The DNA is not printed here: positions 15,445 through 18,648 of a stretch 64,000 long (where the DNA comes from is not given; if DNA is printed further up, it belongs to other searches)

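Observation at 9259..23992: Beta-1,3/1,6-glucan plus alpha-mannan type degradative cluster (fungal-wall/laminarin-like), including an unusual GH55-like::SGL-propeller fusion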

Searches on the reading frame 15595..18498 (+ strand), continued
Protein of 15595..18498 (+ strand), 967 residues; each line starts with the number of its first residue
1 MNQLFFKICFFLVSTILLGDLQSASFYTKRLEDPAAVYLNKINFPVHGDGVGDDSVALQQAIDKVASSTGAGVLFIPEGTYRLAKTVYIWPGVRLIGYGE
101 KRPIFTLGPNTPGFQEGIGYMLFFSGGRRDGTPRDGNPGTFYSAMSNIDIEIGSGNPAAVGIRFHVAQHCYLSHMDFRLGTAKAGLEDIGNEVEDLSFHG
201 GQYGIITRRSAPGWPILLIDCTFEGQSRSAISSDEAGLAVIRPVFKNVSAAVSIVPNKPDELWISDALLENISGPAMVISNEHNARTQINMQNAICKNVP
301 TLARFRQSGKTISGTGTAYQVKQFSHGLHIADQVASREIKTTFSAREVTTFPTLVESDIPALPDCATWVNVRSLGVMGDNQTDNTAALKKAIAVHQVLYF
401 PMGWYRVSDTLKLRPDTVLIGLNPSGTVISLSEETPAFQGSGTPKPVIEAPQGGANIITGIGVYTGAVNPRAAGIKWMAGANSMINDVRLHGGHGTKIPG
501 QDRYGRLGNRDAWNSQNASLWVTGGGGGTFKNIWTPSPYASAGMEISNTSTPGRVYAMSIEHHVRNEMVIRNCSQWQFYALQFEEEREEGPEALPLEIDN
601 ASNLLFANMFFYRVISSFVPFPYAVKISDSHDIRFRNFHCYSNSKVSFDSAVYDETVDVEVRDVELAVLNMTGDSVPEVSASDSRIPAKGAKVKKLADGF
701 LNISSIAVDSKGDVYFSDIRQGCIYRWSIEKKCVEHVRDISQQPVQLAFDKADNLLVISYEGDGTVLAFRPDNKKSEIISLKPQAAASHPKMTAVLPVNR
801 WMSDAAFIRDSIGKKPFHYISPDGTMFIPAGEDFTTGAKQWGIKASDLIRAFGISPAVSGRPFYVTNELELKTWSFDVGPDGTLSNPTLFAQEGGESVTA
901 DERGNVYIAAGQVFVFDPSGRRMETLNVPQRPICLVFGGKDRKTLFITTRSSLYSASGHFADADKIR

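Call 40: search_protein_families(library=ncbifam, proteins=[window:15595-18498:+], max_evalue=0.001)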
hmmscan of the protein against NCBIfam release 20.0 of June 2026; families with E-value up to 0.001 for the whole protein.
window:15595-18498:+ (967 aa): 2 families
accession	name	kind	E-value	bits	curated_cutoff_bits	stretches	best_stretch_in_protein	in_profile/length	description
NF033206.1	ScyE_fam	subfamily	2.2e-05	24.1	80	0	663-716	216-268/333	ScyD/ScyE family protein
NF049898.1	RhamgalacuronBT4146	equivalog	0.00039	19.3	500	0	44-82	4-41/445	rhamnogalacturonidase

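Call 63: find_encoding_contigs(protein=P0002, flank=10000, max_places=2)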
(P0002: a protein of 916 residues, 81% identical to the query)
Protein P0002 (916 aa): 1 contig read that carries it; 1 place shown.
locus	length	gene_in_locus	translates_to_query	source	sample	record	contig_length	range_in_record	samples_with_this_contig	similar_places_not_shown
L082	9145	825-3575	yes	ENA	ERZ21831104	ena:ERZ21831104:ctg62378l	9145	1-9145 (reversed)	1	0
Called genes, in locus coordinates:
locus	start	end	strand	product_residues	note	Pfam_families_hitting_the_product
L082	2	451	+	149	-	?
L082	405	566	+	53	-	-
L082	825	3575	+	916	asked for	PF12708:Pect-lyase_RHGA_epim, PF08450:SGL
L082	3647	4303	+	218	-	PF02055:Glyco_hydro_30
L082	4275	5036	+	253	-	PF02055:Glyco_hydro_30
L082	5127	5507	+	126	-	-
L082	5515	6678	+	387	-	PF00722:Glyco_hydro_16, PF17957:Big_7, PF16990:CBM_35 (weak), PF03422:CBM_6, PF18099:CBM_35_2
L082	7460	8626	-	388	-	PF00392:GntR, PF01047:MarR (faint), PF13545:HTH_Crp_2 (weak), PF00532:Peripla_BP_1, PF13407:Peripla_BP_4, PF13377:Peripla_BP_3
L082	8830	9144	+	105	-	?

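Call 64: find_encoding_contigs(protein=P0010, flank=10000, max_places=2)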
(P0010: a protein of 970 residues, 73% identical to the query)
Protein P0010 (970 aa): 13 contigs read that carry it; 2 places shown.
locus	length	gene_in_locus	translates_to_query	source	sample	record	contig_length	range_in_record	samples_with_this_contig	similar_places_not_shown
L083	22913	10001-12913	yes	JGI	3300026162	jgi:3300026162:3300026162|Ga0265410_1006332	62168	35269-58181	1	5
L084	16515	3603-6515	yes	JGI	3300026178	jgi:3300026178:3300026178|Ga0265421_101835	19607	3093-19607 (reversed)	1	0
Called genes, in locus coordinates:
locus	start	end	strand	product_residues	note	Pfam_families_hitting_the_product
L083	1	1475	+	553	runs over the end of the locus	PF23759:GBD_T9SS_assoc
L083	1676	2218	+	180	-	PF04542:Sigma70_r2, PF08281:Sigma70_r4_2, PF04545:Sigma70_r4 (weak)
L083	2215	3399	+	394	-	-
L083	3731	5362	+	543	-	PF07581:Glug (faint)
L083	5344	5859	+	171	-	PF00583:Acetyltransf_1, PF13673:Acetyltransf_10, PF13508:Acetyltransf_7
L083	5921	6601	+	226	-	PF02517:Rce1-like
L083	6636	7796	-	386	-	PF00817:IMS, PF11798:IMS_HHH (weak), PF11799:IMS_C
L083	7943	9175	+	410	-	PF01011:PQQ (faint), PF13360:PQQ_2, PF13570:Beta-prop_ACSF4, PF13360:PQQ_2 (weak)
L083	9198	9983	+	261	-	PF23023:Anti-Pycsar_Apyc1 (faint), PF00753:Lactamase_B (weak), PF12706:Lactamase_B_2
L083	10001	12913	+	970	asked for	PF12708:Pect-lyase_RHGA_epim, PF08450:SGL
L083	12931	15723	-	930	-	PF16656:Pur_ac_phosph_N, PF16655:PhoD_N (faint), PF00149:Metallophos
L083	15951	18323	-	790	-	PF17678:Glyco_hydro_92N, PF07971:Glyco_hydro_92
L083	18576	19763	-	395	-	PF00083:Sugar_tr, PF07690:MFS_1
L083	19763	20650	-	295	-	PF13593:SBF_like, PF01758:SBF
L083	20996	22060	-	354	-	PF01795:Methyltransf_5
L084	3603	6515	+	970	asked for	PF12708:Pect-lyase_RHGA_epim, PF08450:SGL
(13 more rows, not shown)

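Call 65: find_encoding_contigs(protein=P0008, flank=10000, max_places=2)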
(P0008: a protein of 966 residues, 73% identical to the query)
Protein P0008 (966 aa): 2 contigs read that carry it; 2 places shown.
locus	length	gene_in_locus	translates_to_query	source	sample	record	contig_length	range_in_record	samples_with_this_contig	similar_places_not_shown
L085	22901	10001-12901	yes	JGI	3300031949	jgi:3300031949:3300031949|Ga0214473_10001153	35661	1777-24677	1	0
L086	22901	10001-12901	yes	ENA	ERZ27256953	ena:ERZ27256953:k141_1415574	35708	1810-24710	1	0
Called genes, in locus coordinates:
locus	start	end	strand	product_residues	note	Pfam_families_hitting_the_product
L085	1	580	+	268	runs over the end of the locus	-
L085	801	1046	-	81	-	PF10387:DUF2442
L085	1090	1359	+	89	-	-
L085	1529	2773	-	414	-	PF13173:AAA_14, PF13635:DUF4143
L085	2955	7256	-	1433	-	PF00176:SNF2-rel_dom, PF00271:Helicase_C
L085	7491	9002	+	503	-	PF00155:Aminotran_1_2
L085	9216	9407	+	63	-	-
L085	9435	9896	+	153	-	PF22522:DUF6998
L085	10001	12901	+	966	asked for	PF12708:Pect-lyase_RHGA_epim, PF08450:SGL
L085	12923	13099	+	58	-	-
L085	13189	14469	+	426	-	PF00709:Adenylsucc_synt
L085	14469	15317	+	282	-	PF01255:Prenyltransf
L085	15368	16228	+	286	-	PF01148:CTP_transf_1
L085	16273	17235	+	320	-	PF02562:PhoH, PF13245:AAA_19, PF13604:AAA_30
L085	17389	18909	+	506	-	PF07698:7TM-7TMR_HD, PF01966:HD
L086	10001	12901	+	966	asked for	PF12708:Pect-lyase_RHGA_epim, PF08450:SGL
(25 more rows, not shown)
